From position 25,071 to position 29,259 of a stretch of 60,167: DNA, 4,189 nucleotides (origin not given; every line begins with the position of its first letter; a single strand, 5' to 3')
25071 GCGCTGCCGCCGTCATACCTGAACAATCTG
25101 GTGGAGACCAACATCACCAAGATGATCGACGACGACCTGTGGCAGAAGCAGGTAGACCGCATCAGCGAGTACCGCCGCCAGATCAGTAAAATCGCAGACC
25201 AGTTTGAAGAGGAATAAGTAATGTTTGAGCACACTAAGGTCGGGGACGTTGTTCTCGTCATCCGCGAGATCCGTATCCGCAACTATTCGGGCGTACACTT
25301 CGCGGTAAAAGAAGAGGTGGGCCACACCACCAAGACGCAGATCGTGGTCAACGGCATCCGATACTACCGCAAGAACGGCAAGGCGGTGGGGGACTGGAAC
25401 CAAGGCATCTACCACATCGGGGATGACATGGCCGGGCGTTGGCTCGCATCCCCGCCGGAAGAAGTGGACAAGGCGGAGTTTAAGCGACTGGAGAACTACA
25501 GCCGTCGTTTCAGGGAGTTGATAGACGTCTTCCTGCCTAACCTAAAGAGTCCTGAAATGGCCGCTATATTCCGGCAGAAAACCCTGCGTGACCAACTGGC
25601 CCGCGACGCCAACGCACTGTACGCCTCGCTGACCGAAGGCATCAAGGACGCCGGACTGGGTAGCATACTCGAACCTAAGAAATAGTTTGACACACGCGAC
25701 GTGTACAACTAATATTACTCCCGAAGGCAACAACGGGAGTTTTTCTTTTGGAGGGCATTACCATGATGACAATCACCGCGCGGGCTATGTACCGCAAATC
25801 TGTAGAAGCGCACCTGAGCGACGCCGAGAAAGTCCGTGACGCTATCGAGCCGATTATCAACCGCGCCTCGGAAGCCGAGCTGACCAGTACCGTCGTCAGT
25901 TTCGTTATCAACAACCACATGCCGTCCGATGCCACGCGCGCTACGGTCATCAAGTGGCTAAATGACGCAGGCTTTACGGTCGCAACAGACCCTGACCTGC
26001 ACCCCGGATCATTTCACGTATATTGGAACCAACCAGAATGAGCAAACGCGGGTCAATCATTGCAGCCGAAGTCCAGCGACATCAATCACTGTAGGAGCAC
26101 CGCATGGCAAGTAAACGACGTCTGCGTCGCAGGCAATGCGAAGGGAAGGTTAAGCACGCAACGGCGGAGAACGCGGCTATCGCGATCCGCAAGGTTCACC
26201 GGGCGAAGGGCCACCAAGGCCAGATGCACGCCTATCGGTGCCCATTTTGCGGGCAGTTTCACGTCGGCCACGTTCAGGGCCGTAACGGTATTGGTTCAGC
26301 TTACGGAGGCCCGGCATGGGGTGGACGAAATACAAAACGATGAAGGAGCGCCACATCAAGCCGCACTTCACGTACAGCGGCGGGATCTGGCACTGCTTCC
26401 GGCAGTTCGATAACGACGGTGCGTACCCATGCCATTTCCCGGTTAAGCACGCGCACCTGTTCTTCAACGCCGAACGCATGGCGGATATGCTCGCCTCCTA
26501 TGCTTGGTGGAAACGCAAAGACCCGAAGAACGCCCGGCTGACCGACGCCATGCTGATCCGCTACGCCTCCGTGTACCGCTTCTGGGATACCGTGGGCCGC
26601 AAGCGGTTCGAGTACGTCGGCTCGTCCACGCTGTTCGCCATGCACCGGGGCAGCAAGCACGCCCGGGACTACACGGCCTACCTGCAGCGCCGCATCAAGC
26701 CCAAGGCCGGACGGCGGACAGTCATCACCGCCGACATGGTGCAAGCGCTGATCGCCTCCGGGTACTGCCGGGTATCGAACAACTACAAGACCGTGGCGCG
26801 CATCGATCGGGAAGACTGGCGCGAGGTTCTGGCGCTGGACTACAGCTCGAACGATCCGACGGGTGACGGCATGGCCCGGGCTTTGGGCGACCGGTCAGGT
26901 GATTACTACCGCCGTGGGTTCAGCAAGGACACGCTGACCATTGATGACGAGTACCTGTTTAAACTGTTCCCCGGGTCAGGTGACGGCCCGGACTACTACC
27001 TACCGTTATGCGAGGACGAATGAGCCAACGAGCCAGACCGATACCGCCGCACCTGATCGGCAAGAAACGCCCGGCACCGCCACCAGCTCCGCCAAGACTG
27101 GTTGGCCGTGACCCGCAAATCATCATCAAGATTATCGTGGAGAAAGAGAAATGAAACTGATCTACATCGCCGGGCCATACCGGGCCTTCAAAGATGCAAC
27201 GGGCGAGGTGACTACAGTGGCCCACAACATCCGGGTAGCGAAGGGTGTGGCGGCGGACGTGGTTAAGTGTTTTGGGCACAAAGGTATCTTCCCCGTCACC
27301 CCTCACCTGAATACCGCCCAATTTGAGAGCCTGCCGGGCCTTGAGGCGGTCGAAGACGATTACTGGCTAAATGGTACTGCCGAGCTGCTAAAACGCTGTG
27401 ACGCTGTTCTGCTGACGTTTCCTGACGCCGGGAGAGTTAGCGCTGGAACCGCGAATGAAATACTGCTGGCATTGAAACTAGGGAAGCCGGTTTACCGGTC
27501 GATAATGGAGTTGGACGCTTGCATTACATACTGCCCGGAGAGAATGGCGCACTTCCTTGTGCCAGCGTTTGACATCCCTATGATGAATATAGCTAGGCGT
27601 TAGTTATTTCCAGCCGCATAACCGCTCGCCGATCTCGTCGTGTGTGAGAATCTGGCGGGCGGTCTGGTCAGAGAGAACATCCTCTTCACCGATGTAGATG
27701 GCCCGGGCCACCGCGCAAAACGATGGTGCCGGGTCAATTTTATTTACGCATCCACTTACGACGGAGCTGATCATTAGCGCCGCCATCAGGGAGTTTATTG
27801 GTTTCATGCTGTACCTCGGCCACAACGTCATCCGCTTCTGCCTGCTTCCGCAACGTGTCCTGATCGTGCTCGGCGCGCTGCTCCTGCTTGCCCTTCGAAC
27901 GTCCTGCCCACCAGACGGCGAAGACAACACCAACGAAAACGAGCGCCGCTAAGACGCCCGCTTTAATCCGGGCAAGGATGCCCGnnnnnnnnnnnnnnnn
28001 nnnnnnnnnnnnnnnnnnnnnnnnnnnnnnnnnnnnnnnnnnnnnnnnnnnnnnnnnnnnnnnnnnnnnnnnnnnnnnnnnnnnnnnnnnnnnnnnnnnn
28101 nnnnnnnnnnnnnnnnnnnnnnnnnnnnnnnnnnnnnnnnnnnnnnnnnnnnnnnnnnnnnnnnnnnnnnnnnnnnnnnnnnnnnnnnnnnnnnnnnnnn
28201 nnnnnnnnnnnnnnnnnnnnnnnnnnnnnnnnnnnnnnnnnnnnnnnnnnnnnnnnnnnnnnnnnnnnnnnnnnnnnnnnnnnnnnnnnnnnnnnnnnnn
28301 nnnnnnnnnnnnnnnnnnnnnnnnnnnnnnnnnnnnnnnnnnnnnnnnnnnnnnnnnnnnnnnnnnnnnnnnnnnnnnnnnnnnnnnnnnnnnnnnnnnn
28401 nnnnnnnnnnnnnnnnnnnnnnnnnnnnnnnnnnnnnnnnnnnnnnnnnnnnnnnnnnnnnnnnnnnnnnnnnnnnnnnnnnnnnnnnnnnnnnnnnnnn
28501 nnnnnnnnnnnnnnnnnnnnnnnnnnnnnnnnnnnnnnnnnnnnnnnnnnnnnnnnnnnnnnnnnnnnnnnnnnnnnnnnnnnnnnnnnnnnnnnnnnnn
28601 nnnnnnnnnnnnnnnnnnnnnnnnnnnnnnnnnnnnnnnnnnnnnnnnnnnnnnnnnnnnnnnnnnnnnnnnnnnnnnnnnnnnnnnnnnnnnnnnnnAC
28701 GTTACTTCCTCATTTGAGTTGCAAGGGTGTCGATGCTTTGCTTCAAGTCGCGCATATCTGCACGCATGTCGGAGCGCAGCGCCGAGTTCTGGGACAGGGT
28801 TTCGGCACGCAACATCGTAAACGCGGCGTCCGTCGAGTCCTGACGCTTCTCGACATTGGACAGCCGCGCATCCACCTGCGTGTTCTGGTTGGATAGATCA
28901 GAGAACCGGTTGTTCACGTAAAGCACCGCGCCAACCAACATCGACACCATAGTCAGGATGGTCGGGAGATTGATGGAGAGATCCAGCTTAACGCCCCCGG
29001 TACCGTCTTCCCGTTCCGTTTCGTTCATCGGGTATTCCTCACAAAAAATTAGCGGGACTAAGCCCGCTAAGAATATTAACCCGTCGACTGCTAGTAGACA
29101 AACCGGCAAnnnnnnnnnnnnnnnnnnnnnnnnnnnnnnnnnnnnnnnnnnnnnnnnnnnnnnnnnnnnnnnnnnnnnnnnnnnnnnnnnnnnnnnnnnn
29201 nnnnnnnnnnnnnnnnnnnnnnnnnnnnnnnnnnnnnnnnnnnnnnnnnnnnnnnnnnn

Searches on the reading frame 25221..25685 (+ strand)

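Call 4: search_protein_families(library=pfam, proteins=[window:25221-25685:+], max_evalue=0.1)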
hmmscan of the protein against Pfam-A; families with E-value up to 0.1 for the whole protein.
window:25221-25685:+ (154 aa): 0 families

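Call 5: search_protein_families(library=phrogs, proteins=[window:25221-25685:+], max_evalue=0.01)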
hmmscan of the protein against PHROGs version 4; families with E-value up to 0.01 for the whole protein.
window:25221-25685:+ (154 aa): 1 family
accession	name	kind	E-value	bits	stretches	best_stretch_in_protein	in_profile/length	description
phrog_9072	-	DNA, RNA and nucleotide metabolism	2.3e-12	48.2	1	2-126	8-131/170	thymidylate synthase complementing protein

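Call 86: search_protein_families(library=padloc, proteins=[window:25221-25685:+], max_evalue=1)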
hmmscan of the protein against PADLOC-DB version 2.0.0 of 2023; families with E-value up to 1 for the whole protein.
window:25221-25685:+ (154 aa): 1 family
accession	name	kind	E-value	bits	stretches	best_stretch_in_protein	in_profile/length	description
PDLC00823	Cyclase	-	0.0078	13.9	1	58-102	125-169/285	oligonucleotide-cyclase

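Call 87: search_protein_families(library=ncbifam, proteins=[window:25221-25685:+], max_evalue=1)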
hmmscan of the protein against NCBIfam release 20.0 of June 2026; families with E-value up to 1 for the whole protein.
window:25221-25685:+ (154 aa): 0 families

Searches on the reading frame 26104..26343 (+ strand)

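Call 4: search_protein_families(library=pfam, proteins=[window:26104-26343:+], max_evalue=0.1)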
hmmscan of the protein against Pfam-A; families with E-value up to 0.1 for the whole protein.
window:26104-26343:+ (79 aa): 3 families
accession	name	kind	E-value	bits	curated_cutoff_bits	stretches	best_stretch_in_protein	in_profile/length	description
PF13465.12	zf-H2C2_2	-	0.022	15.6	40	1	31-50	4-21/26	Zinc-finger double domain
PF24076.1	DUF7368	-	0.033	14.5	27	1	7-51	27-71/163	Family of unknown function (DUF7368)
PF17283.8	Zn_ribbon_SprT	-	0.091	13.3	28.1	1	27-55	16-36/38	SprT-like zinc ribbon domain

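Call 5: search_protein_families(library=phrogs, proteins=[window:26104-26343:+], max_evalue=0.01)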
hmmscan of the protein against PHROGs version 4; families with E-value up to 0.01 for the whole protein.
window:26104-26343:+ (79 aa): 3 families
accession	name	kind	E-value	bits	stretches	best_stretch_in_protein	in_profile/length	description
phrog_14788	-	unknown function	1.3e-29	103.4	1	1-68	1-68/71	-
phrog_15216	-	unknown function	1.2e-05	26.3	1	9-58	12-62/78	-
phrog_10414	-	unknown function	0.0033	18.5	1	11-59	22-74/124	-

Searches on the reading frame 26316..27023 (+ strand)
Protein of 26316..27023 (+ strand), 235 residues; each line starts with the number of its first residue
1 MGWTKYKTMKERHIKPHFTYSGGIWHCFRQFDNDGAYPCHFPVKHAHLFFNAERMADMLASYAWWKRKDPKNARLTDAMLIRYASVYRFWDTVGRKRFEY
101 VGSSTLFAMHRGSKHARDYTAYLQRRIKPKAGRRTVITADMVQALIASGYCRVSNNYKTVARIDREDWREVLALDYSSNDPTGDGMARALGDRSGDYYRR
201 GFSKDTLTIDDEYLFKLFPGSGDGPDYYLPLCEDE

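Call 4: search_protein_families(library=pfam, proteins=[window:26316-27023:+], max_evalue=0.1)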
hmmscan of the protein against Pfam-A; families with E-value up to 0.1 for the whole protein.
window:26316-27023:+ (235 aa): 0 families

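Call 5: search_protein_families(library=phrogs, proteins=[window:26316-27023:+], max_evalue=0.01)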
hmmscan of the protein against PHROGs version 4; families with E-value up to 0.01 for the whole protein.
window:26316-27023:+ (235 aa): 1 family
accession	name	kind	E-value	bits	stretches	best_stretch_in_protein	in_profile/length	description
phrog_8098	-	unknown function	4.9e-95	318.8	1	8-234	3-232/237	-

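Call 82: search_dna_similar(query=window:26316-27023:+, collection=phages, mode=protein, max_rows=60, rows=spread)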
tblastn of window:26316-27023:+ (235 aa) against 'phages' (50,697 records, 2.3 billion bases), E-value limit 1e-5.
Records with a match: 148; places in all: 149; records where one place covers at least 80% of the query: 123.
Best place of each record, by identity: 60-80% 3; <60% 145.
By first word of the organism name: Salmonella 87; Vibrio 15; Klebsiella 14; Escherichia 7; Serratia 6; Providencia 5; Xanthomonas 5; Hafnia 2; Chivirus 2; Staphylococcus 2; and 3 more.
By host as written in the record: - 24; Salmonella enterica subsp. enterica serovar Typhimurium 22; Salmonella enterica 16; Salmonella sp. 9; Klebsiella pneumoniae 7; Salmonella enterica subsp. enterica serovar Enteritidis 5; Providencia rettgeri B0142 5; Salmonella gallinarum 4; and 44 more.
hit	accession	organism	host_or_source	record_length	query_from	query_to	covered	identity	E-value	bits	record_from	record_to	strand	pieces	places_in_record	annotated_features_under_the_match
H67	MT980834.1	Serratia phage vB_SmaS-Smarc5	Serratia marcescens 4526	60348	1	235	100%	64.3%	2e-100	325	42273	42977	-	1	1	hypothetical protein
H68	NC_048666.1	Salmonella phage YSD1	not known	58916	8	234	97%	53.5%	4e-71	241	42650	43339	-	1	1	YSD1_41c: hypothetical+protein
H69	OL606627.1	Klebsiella phage vB_KaeS_Phraden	Klebsiella aerogenes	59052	4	234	98%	51.7%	6e-70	237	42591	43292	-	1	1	putative pre-neck appendage-like protein | hypothetical protein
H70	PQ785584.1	Salmonella phage As4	Salmonella enterica subsp. enterica ...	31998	4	234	98%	51.7%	2e-69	236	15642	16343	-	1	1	hypothetical protein (x2)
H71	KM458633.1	Chivirus chi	Salmonella enterica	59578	4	234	98%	51.7%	2e-69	236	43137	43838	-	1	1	43: hypothetical protein | 44: hypothetical protein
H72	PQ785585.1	Salmonella phage As4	Salmonella enterica subsp. enterica ...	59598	4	234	98%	51.7%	2e-69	236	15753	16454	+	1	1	hypothetical protein (x2)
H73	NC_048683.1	Salmonella phage KFS-SE1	Salmonella enterica subsp. enterica ...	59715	8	234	97%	52.6%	4e-70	238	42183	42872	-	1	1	hypothetical protein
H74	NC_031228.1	Salmonella phage BP12C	Salmonella enterica Hadar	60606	4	234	98%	51.3%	2e-69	236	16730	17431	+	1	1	hypothetical protein (x2)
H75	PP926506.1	Salmonella phage PMBT19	Salmonella sp. L2-112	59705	8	234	97%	52.2%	5e-70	237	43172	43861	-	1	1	hypothetical protein (x2)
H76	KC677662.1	Salmonella phage iEPS5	Salmonella enterica serovar Typhimurium ...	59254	8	234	97%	52.2%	1e-69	236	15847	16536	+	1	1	hypothetical protein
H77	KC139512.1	Salmonella phage FSL SP-088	Salmonella enterica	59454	8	234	97%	52.2%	2e-69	236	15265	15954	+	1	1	hypothetical protein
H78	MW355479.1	Salmonella phage ER24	Salmonella enterica subsp. enterica ...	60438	8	234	97%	52.2%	2e-69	236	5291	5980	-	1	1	hypothetical protein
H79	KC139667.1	Salmonella phage FSL SP-099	Salmonella enterica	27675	8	234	97%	52.2%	2e-69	236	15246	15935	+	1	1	hypothetical protein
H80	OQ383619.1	Salmonella phage MET_P1_122_58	cattle manure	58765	8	234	97%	52.2%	3e-69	235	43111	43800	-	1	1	hypothetical protein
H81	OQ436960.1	Salmonella phage ST-W23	Salmonella enterica subsp. enterica ...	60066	8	234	97%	52.2%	4e-69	235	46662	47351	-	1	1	hypothetical protein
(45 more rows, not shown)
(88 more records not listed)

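Call 83: get_annotated_region(hit=H71, flank=5000)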
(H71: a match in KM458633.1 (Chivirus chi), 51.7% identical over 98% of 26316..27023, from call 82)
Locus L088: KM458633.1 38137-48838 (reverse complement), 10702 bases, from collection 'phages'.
description: Salmonella phage Chi, complete genome.
organism: Chivirus chi (NCBI taxid 1541887)
taxonomy: Viruses; Duplodnaviria; Heunggongvirae; Uroviricota; Caudoviricetes; Casjensviridae; Chivirus
host: Salmonella enterica; source: -; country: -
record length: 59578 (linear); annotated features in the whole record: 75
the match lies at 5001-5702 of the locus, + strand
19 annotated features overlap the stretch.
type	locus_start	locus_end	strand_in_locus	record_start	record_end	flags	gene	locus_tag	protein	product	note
CDS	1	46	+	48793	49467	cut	54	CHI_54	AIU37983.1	hypothetical protein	gp54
CDS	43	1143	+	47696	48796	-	53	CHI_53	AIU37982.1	hypothetical protein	gp53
CDS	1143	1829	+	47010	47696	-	52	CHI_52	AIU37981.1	DNA methylase domain protein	gp52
CDS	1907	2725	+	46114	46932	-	51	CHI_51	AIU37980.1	hypothetical protein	gp51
CDS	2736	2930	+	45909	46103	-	50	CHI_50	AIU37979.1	hypothetical protein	gp50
CDS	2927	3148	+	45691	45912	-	49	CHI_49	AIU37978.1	hypothetical protein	gp49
CDS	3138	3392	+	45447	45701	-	48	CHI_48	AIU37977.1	hypothetical protein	gp48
CDS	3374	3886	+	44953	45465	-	47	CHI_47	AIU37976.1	hypothetical protein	gp47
CDS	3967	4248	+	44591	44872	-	46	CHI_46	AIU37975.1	hypothetical protein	gp46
CDS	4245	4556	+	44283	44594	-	45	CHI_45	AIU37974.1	hypothetical protein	gp45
CDS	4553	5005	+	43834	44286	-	44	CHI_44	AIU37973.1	hypothetical protein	gp44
CDS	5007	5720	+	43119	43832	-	43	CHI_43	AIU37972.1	hypothetical protein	gp43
CDS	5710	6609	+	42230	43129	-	42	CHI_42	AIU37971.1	ninC-like protein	gp42; phage lambda ninC-like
CDS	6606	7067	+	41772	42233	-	41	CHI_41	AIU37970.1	hypothetical protein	gp41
CDS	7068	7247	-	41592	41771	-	40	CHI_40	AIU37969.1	hypothetical protein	gp40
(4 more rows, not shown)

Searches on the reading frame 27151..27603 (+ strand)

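Call 4: search_protein_families(library=pfam, proteins=[window:27151-27603:+], max_evalue=0.1)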
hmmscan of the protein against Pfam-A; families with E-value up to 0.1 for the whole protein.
window:27151-27603:+ (150 aa): 3 families
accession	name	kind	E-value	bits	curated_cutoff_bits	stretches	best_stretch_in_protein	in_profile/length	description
PF24963.1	DUF7768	-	2.8e-07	31.2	26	1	2-115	1-96/98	Domain of unknown function (DUF7768)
PF05014.21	Nuc_deoxyrib_tr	-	0.00071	20.1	28.8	1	4-115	1-94/117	Nucleoside 2-deoxyribosyltransferase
PF09152.16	DUF1937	-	0.0021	19.1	23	1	3-115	2-112/116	Domain of unknown function (DUF1937)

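Call 5: search_protein_families(library=phrogs, proteins=[window:27151-27603:+], max_evalue=0.01)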
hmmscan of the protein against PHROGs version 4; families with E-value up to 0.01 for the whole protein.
window:27151-27603:+ (150 aa): 1 family
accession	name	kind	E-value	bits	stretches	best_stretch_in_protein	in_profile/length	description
phrog_355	-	DNA, RNA and nucleotide metabolism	1.4e-17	65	1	1-116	74-171/249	nucleoside 2-deoxyribosyltransferase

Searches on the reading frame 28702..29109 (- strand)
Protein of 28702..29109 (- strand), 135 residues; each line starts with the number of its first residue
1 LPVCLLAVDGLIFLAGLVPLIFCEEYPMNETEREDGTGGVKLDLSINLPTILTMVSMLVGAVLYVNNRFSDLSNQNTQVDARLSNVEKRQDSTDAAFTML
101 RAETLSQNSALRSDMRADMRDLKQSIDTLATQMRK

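Call 23: search_protein_families(library=pfam, proteins=[window:28702-29109:-], max_evalue=0.01)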
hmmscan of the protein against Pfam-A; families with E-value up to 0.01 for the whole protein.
window:28702-29109:- (135 aa): 1 family
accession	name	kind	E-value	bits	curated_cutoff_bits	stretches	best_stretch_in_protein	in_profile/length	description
PF05008.21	V-SNARE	-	0.00068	20.5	25.9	1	67-135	21-90/92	Vesicle transport v-SNARE protein N-terminus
